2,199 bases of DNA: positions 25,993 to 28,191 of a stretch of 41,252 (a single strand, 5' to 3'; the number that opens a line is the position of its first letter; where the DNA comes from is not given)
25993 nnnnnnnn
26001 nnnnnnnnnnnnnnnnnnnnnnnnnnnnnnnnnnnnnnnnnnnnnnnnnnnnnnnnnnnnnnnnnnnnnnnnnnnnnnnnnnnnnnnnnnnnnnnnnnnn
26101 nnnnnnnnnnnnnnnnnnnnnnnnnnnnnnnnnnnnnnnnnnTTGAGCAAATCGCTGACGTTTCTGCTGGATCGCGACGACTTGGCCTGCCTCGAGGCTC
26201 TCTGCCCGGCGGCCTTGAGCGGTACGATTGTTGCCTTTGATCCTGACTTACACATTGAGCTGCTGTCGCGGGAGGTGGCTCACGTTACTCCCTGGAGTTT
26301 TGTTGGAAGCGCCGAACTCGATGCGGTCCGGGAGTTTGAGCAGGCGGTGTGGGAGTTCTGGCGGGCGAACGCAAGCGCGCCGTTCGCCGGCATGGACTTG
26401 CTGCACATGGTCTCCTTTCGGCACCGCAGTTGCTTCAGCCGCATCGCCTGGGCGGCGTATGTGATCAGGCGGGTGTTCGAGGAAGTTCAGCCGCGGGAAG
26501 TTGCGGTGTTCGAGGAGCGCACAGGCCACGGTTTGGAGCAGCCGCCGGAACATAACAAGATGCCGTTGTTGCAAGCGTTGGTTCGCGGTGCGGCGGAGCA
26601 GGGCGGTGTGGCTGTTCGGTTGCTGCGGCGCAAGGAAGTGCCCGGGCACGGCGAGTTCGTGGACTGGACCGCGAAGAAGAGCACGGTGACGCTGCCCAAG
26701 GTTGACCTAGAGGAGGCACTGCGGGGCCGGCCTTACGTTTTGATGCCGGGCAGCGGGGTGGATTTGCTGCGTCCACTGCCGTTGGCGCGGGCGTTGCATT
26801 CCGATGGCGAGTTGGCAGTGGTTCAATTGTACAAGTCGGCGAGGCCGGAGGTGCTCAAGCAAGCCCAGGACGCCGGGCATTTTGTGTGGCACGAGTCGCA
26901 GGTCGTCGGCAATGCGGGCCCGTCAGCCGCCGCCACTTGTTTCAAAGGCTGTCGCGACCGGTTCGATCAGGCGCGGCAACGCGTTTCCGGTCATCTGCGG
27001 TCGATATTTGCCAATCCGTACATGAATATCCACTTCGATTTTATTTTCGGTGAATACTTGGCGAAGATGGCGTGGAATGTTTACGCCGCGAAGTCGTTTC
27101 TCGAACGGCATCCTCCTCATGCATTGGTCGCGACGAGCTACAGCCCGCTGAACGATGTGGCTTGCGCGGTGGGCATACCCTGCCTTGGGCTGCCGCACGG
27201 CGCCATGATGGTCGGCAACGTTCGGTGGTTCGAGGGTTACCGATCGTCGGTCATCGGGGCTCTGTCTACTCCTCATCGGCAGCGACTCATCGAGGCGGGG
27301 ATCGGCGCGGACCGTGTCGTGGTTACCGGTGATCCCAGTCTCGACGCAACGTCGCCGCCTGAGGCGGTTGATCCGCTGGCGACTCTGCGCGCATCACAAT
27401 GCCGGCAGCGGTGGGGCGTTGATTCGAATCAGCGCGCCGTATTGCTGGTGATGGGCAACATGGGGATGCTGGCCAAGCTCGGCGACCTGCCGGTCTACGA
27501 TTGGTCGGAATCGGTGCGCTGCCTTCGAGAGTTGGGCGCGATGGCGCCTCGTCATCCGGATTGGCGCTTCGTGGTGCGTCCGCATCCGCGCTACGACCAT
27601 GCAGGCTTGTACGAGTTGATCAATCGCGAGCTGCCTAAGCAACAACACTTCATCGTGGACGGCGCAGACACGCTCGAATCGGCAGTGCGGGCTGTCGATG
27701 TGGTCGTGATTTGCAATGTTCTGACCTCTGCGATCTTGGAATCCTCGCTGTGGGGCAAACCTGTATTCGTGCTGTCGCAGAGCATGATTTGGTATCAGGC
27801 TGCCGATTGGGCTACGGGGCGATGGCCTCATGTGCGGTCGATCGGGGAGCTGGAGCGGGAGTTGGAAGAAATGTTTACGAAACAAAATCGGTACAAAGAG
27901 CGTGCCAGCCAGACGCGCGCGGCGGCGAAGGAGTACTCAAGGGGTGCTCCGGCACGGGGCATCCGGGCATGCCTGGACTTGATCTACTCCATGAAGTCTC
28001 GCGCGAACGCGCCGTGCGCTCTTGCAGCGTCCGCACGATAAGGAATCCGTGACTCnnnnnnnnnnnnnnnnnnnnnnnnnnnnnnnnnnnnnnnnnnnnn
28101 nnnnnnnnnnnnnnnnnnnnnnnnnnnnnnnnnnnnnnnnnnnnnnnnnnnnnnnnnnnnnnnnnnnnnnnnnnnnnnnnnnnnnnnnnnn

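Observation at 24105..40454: Large nonulosonic-acid (pseudaminic/legionaminic-like) glycan island with an unusually rich tailoring set and no export machinery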

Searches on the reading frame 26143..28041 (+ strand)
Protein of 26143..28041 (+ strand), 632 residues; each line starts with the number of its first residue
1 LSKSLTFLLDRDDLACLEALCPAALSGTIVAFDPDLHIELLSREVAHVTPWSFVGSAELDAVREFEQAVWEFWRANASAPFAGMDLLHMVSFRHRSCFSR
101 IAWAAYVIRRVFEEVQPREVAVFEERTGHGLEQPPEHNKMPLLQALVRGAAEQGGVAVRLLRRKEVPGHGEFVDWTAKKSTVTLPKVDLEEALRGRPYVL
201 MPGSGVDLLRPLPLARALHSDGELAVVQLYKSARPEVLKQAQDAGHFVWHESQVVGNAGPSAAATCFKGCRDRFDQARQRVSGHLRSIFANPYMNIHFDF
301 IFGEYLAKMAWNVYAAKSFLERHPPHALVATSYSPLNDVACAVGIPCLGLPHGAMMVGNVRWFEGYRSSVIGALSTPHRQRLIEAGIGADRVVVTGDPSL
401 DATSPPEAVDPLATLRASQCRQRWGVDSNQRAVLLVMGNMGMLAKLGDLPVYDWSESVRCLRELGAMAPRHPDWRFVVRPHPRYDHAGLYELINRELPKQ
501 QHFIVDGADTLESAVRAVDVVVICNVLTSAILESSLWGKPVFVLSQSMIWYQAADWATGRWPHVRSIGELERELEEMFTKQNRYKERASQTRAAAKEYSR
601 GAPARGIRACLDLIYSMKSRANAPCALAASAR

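Call 3: search_protein_families(library=pfam, proteins=[window:26143-28041:+])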
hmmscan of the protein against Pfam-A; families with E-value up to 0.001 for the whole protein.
window:26143-28041:+ (632 aa): 0 families

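Call 5: search_protein_families(library=ncbifam, proteins=[window:26143-28041:+], max_evalue=0.00001)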
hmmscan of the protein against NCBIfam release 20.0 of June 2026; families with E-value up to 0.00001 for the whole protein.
window:26143-28041:+ (632 aa): 2 families
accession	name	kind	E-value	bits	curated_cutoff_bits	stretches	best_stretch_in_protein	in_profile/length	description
NF046086.1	BFO_1060_trans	domain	1.6e-07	30.8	200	1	465-592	212-337/365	BFO_1060 family glycosyltransferase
TIGR04396.2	surf_polysacc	subfamily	1.7e-07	30.8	125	1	464-621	214-366/427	surface carbohydrate biosynthesis protein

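Call 9: find_encoding_contigs(protein=window:26143-28041:+, flank=10000, max_places=6)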
Protein window:26143-28041:+ (632 aa): no gene with exactly this product is on record in the collection.

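Call 12: find_homologous_proteins(query=window:26143-28041:+)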
Query window:26143-28041:+ (632 aa): 22 proteins with E <= 0.001 among 8000 candidates.
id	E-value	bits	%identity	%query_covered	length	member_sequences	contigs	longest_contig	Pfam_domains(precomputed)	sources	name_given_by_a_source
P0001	0.0e+0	1455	100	100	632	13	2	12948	-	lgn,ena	-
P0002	0.0e+0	1253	87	99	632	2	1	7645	-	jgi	-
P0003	0.0e+0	1021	72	98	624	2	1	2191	-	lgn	-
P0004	0.0e+0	1013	71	98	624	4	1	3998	-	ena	-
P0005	0.0e+0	1012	73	98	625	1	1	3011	-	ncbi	-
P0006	5.4e-251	853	62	97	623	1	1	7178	-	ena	-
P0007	6.1e-235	799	56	98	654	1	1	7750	-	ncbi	-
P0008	2.8e-181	622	47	97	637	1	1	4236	PF02350.26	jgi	jgi:hypothetical protein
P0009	6.6e-167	575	45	99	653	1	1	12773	-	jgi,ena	-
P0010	8.1e-160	551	45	97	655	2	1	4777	-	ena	-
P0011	1.3e-159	551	44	97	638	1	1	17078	PF02350.26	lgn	-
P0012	2.6e-158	546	43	98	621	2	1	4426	-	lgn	-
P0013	1.3e-147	511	41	99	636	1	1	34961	-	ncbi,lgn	-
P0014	1.8e-146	507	41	99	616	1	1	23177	-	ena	-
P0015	4.4e-138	480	39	96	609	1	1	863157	-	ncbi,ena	-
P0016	2.9e-137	477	40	97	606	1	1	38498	-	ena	-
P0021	7.5e-33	132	27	88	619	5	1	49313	-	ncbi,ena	-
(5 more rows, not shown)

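Call 13: find_encoding_contigs(protein=P0001, flank=10000, max_places=4)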
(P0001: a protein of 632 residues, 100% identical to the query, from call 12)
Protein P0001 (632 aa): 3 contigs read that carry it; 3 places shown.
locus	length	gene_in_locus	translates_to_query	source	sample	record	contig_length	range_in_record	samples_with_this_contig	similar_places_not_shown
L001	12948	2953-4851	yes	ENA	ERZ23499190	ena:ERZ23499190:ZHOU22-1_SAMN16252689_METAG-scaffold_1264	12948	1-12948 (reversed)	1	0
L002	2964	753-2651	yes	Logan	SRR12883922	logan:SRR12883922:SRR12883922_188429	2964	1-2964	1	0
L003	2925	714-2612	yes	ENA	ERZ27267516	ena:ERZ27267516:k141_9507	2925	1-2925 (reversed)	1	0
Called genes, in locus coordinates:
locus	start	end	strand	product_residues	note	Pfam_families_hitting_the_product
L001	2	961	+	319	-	?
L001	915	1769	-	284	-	PF00535:Glycos_transf_2, PF10111:Glyco_tranf_2_2 (faint), PF13641:Glyco_tranf_2_3, PF13632:Glyco_trans_2_3 (weak)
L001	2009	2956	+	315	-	PF13186:SPASM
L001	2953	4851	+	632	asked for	-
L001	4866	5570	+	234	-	PF02348:CTP_transf_3, PF12804:NTP_transf_3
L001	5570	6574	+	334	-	PF01408:GFO_IDH_MocA, PF02894:GFO_IDH_MocA_C, PF22725:GFO_IDH_MocA_C3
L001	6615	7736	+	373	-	PF00155:Aminotran_1_2, PF01041:DegT_DnrJ_EryC1, PF01212:Beta_elim_lyase (weak)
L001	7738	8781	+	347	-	PF01073:3Beta_HSD, PF01370:Epimerase, PF02719:Polysacc_synt_2 (faint), PF04321:RmlD_sub_bind, PF16363:GDP_Man_Dehyd, PF13460:NAD_binding_10 (weak)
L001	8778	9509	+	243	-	PF13489:Methyltransf_23, PF13847:Methyltransf_31, PF08241:Methyltransf_11, PF08242:Methyltransf_12, PF13649:Methyltransf_25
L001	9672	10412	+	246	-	PF13302:Acetyltransf_3 (weak), PF13673:Acetyltransf_10, PF00583:Acetyltransf_1, PF13508:Acetyltransf_7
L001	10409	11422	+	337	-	PF03102:NeuB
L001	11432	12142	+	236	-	PF00551:Formyl_trans_N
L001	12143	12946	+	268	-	?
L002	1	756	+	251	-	?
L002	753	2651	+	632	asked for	-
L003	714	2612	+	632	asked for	-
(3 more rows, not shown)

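Call 14: find_encoding_contigs(protein=P0015, flank=10000, max_places=3)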
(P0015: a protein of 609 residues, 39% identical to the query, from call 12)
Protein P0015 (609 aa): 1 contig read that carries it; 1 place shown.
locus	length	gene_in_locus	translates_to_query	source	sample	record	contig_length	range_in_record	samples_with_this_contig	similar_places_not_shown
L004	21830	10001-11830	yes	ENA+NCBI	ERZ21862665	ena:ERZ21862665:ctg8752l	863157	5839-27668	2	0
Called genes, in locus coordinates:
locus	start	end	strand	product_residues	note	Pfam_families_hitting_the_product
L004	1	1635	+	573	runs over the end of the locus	PF18348:SH3_16 (weak), PF00877:NLPC_P60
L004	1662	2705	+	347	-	PF17396:DUF1611_N, PF07755:DUF1611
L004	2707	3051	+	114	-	PF01253:SUI1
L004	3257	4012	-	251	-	PF00072:Response_reg, PF00196:GerE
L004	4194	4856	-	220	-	PF00072:Response_reg, PF00196:GerE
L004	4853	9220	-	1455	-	PF05231:MASE1, PF00989:PAS, PF08447:PAS_3, PF08448:PAS_4, PF13426:PAS_9, PF00989:PAS, PF13426:PAS_9, PF08448:PAS_4, +8 more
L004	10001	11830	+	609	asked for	-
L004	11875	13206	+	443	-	PF16254:DUF4910, PF09940:DUF2172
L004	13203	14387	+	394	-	PF00685:Sulfotransfer_1 (faint), PF13469:Sulfotransfer_3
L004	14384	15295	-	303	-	PF05050:Methyltransf_21 (weak)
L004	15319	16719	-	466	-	PF02310:B12-binding, PF04055:Radical_SAM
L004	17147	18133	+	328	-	PF01073:3Beta_HSD, PF01370:Epimerase, PF02719:Polysacc_synt_2, PF04321:RmlD_sub_bind, PF05368:NmrA, PF07993:NAD_binding_4 (faint), PF16363:GDP_Man_Dehyd, PF13460:NAD_binding_10, +1 more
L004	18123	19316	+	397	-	PF00155:Aminotran_1_2, PF01041:DegT_DnrJ_EryC1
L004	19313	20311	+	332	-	PF01408:GFO_IDH_MocA, PF02894:GFO_IDH_MocA_C, PF22725:GFO_IDH_MocA_C3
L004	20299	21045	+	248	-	PF00106:adh_short, PF08659:KR, PF13561:adh_short_C2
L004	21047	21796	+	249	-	PF02348:CTP_transf_3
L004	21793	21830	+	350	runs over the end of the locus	PF04101:Glyco_tran_28_C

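Call 20: search_solved_structures(query=A1, max_evalue=1, show_alignments=2)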
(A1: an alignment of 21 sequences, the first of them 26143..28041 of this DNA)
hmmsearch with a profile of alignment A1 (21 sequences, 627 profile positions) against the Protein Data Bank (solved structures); distinct sequences matched with E-value up to 1: 8.
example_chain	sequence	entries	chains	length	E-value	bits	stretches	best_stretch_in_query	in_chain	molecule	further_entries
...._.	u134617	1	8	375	0.09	14.2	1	380-547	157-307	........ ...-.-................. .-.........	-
7vyy_A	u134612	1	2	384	0.092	14.2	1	380-547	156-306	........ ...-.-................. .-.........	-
7vz6_A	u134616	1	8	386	0.092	14.2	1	380-547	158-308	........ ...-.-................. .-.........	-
6vlb_A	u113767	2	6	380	0.19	13.1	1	373-436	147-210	UDP-N-acetylglucosamine 2-epimerase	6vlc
4neq_A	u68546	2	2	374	0.21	13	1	368-414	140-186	UDP-N-acetylglucosamine 2-epimerase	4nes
8j0s_D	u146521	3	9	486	0.72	11.2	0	526-617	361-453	ATP synthase subunit beta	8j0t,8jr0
3dzc_A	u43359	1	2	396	0.76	11.1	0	373-437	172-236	UDP-N-acetylglucosamine 2-epimerase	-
3iyj_F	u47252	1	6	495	0.76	11.1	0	393-439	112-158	Major capsid protein L1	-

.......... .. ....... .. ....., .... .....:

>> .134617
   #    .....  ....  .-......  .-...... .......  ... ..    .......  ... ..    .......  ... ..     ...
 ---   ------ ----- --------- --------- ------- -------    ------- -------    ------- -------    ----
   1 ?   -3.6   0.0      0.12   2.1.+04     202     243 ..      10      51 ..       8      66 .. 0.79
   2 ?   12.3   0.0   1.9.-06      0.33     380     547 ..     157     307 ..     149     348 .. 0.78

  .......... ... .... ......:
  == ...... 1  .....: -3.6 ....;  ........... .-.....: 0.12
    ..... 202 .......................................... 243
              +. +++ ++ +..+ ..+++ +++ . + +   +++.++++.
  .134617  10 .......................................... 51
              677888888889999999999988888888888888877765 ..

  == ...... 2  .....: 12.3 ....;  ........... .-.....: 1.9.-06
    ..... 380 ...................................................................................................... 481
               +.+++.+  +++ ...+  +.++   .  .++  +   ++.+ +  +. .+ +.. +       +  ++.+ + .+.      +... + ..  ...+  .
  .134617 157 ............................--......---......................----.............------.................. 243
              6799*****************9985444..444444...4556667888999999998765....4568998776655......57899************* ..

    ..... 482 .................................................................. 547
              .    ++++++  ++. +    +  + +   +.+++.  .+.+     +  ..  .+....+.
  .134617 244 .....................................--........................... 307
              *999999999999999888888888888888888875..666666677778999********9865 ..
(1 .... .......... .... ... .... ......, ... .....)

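Call 21: find_related_loci(query=A1, collection=genome_contigs, flank=10000)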
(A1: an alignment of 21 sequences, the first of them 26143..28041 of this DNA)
Query A1 (632 aa) in genome_contigs; peptide patterns used: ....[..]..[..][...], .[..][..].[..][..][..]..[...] (x = any residue, [..] = any of these).
277 stretches matched a pattern; 14 encode a relative of the query (tblastn E <= 1e-3); 14 distinct loci.
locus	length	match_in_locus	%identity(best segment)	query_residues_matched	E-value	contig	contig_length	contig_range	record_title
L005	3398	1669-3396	44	3-590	1e-165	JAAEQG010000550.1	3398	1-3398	MAG: bacterium isolate Gpa_12 GpaG_CONTIG1704048, whole genome shotgun sequence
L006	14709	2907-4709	42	1-598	7e-151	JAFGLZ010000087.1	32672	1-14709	MAG: Phycisphaerae bacterium isolate Zod_Metabat.429 k87_3764160, whole genome shotgun sequence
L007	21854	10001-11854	40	2-617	1e-149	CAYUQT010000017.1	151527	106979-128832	MAG TPA_asm: uncultured Planctomycetales bacterium isolate binchicken_co66_175 genome assembly, contig: NODE_160_length_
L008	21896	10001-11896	41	4-632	7e-149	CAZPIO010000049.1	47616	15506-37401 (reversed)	MAG TPA_asm: uncultured Planctomycetales bacterium isolate binchicken_co74_351 genome assembly, contig: NODE_1379_length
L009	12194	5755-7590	39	1-622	2e-131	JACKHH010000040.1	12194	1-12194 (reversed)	MAG: Phycisphaerales bacterium isolate HK-STAS-PLAN-13 HK-STAS-PLAN-13_40, whole genome shotgun sequence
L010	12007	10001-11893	39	2-630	1e-130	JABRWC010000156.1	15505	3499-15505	MAG: Phycisphaerae bacterium isolate MAG-10 c_000000000901, whole genome shotgun sequence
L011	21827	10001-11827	36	3-622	3e-130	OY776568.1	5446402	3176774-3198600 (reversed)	MAG: Phycisphaerae bacterium isolate 383648cc-b706-4f19-8acf-b8ba9176e0b9 genome assembly, chromosome: 1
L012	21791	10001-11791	39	3-611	4e-143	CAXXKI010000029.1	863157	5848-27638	MAG: Phycisphaerae bacterium isolate bd3be242-9aa2-4165-bc29-2748e4656e29 genome assembly, contig: contig_29, whole geno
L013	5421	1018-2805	38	2-598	2e-108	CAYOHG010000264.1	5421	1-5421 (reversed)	MAG TPA_asm: uncultured Planctomycetales bacterium isolate binchicken_co58_94 genome assembly, contig: NODE_11690_length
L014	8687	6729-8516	42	16-611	7e-146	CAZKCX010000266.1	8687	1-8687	MAG TPA_asm: uncultured Planctomycetales bacterium isolate SRP141376_co2_370 genome assembly, contig: NODE_14784_length_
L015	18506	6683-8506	40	15-620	8e-140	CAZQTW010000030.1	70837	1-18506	MAG TPA_asm: uncultured Planctomycetales bacterium isolate SRP167436_co1_220 genome assembly, contig: NODE_391_length_70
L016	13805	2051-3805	33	4-603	5e-91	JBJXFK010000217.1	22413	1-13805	MAG: Phycisphaerae bacterium isolate F1F2.bin.474 k127_7548302, whole genome shotgun sequence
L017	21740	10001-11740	40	4-598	1e-123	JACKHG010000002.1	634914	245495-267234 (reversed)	MAG: Phycisphaerales bacterium isolate HK-STAS-PLAN-12 HK-STAS-PLAN-12_2, whole genome shotgun sequence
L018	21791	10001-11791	41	16-611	3e-142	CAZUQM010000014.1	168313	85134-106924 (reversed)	MAG TPA_asm: uncultured Planctomycetales bacterium isolate SRP141376_co2_77 genome assembly, contig: NODE_172_length_168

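Call 26: find_encoding_contigs(protein=P0013, flank=10000, max_places=2)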
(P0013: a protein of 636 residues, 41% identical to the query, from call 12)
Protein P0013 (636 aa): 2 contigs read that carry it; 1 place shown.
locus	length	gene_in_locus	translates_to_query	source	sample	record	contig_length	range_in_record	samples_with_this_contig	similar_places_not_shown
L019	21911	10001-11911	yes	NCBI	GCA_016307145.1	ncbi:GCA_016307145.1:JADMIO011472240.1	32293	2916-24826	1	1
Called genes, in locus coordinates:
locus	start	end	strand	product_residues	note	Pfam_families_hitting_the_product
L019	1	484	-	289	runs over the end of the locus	PF00795:CN_hydrolase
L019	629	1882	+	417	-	PF07690:MFS_1, PF00083:Sugar_tr, PF07690:MFS_1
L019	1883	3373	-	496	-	PF00171:Aldedh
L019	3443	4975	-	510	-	PF02321:OEP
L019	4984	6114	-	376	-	PF25919:BSH_CusB (faint), PF25917:BSH_RND (weak), PF25973:BSH_CzcB, PF25984:BSH_YknX (weak), PF25881:HH_YBHG, PF25876:HH_MFP_RND (weak)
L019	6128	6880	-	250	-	PF00005:ABC_tran, PF02463:SMC_N (faint), PF13304:AAA_21 (faint)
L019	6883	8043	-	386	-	PF12704:MacB_PCD, PF02687:FtsX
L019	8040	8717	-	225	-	PF00440:TetR_N, PF09209:CecR_C, PF17939:TetR_C_30 (weak)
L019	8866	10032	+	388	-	PF00535:Glycos_transf_2, PF13641:Glyco_tranf_2_3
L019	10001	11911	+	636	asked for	-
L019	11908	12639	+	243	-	PF02348:CTP_transf_3, PF12804:NTP_transf_3 (weak)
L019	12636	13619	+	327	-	PF01408:GFO_IDH_MocA, PF02894:GFO_IDH_MocA_C, PF22725:GFO_IDH_MocA_C3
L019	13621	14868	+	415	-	PF00155:Aminotran_1_2, PF01041:DegT_DnrJ_EryC1, PF01053:Cys_Met_Meta_PP (weak), PF00266:Aminotran_5 (weak)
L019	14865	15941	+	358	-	PF01073:3Beta_HSD, PF01370:Epimerase, PF02719:Polysacc_synt_2 (faint), PF04321:RmlD_sub_bind, PF16363:GDP_Man_Dehyd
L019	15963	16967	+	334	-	PF00551:Formyl_trans_N, PF02911:Formyl_trans_C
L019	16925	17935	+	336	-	PF03102:NeuB, PF08666:SAF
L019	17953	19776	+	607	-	PF13522:GATase_6, PF13537:GATase_7, PF00733:Asn_synthase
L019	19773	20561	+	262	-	PF13578:Methyltransf_24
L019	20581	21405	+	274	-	PF05721:PhyH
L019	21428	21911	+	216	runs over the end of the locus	PF00117:GATase, PF01174:SNO (faint)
